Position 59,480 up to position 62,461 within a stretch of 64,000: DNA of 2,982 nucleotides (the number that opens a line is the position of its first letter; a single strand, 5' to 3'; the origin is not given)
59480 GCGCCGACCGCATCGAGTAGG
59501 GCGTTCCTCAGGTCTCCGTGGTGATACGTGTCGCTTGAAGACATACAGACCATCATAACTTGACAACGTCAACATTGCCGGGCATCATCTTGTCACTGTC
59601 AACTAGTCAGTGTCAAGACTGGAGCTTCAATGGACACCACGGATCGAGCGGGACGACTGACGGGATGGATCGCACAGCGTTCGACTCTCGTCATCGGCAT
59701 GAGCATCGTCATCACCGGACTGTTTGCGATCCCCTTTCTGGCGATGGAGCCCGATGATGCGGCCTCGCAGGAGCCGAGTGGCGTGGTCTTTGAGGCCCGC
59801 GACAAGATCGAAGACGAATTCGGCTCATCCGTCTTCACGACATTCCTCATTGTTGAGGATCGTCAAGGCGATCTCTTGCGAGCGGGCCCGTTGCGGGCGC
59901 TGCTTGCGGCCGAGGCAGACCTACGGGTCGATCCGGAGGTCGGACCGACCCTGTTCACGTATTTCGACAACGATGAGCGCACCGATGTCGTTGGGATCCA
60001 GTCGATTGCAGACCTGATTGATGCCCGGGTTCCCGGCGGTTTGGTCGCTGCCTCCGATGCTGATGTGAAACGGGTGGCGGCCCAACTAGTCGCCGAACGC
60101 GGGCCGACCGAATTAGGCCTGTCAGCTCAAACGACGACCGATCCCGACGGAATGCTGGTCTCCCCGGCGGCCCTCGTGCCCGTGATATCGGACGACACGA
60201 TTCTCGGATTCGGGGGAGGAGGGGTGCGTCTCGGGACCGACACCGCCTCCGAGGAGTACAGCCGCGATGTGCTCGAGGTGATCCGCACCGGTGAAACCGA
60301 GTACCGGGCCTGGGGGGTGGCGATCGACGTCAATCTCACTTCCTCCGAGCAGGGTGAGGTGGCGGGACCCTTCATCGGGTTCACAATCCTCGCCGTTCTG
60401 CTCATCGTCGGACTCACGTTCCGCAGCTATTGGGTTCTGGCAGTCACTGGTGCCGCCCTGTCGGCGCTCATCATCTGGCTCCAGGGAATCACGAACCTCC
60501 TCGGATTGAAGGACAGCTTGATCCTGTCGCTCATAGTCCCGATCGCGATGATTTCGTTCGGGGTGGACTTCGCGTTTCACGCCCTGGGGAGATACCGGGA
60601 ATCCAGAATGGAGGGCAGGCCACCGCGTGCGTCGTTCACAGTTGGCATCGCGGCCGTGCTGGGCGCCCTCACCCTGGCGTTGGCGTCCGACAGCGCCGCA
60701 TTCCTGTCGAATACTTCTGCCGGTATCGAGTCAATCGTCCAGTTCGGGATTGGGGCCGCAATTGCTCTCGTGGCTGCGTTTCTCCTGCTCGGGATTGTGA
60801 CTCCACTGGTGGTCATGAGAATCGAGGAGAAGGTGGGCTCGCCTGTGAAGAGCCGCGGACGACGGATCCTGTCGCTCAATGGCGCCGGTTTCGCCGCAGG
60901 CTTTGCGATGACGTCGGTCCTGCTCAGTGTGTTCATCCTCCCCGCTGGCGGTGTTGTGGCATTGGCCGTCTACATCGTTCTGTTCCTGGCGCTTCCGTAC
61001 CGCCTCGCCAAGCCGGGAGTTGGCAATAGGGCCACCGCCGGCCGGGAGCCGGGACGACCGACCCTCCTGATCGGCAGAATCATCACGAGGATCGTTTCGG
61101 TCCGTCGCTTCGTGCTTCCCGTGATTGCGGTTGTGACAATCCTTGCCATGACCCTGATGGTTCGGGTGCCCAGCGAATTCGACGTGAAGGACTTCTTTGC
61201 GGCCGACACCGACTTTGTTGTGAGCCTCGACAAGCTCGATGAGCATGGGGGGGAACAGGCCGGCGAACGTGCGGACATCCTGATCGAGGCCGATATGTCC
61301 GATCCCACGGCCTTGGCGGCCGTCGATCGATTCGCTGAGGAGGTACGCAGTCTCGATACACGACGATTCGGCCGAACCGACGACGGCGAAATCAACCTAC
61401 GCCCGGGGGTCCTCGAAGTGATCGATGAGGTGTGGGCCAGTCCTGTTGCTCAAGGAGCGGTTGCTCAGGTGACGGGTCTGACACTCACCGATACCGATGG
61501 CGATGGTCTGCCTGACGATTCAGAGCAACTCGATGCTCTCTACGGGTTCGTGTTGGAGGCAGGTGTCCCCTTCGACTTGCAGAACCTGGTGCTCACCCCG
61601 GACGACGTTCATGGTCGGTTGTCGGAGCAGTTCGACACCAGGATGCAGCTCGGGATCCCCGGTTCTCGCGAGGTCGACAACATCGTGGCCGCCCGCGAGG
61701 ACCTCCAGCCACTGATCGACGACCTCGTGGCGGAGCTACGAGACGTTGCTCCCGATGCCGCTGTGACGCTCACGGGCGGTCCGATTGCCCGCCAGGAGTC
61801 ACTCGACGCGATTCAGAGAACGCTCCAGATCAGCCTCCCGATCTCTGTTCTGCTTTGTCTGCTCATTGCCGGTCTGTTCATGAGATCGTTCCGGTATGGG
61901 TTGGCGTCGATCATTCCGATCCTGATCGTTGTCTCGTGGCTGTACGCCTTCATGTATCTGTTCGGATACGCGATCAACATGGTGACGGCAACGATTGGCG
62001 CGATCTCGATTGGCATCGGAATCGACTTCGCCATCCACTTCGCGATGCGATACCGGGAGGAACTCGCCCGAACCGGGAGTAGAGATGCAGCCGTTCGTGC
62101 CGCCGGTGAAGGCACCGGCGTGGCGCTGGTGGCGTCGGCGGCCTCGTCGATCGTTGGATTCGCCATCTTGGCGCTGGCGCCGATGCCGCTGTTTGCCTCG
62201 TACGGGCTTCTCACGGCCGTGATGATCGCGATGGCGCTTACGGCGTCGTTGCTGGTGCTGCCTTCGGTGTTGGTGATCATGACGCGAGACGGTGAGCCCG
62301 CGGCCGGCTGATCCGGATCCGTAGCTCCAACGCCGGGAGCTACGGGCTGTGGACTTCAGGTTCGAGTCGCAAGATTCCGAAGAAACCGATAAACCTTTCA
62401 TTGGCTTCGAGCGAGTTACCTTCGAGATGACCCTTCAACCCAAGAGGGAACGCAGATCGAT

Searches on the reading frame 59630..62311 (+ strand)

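Call 80: search_protein_families(library=pfam, proteins=[window:59630-62311:+], max_evalue=0.00001)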
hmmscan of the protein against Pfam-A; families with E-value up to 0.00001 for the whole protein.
window:59630-62311:+ (893 aa): 2 families
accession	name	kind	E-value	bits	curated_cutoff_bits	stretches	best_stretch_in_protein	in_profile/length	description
PF03176.21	MMPL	-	2.3e-19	70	20.5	1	697-888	111-306/333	MMPL family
PF00873.25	ACR_tran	-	1.9e-06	26.3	28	1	731-885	332-480/1021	AcrB/AcrD/AcrF family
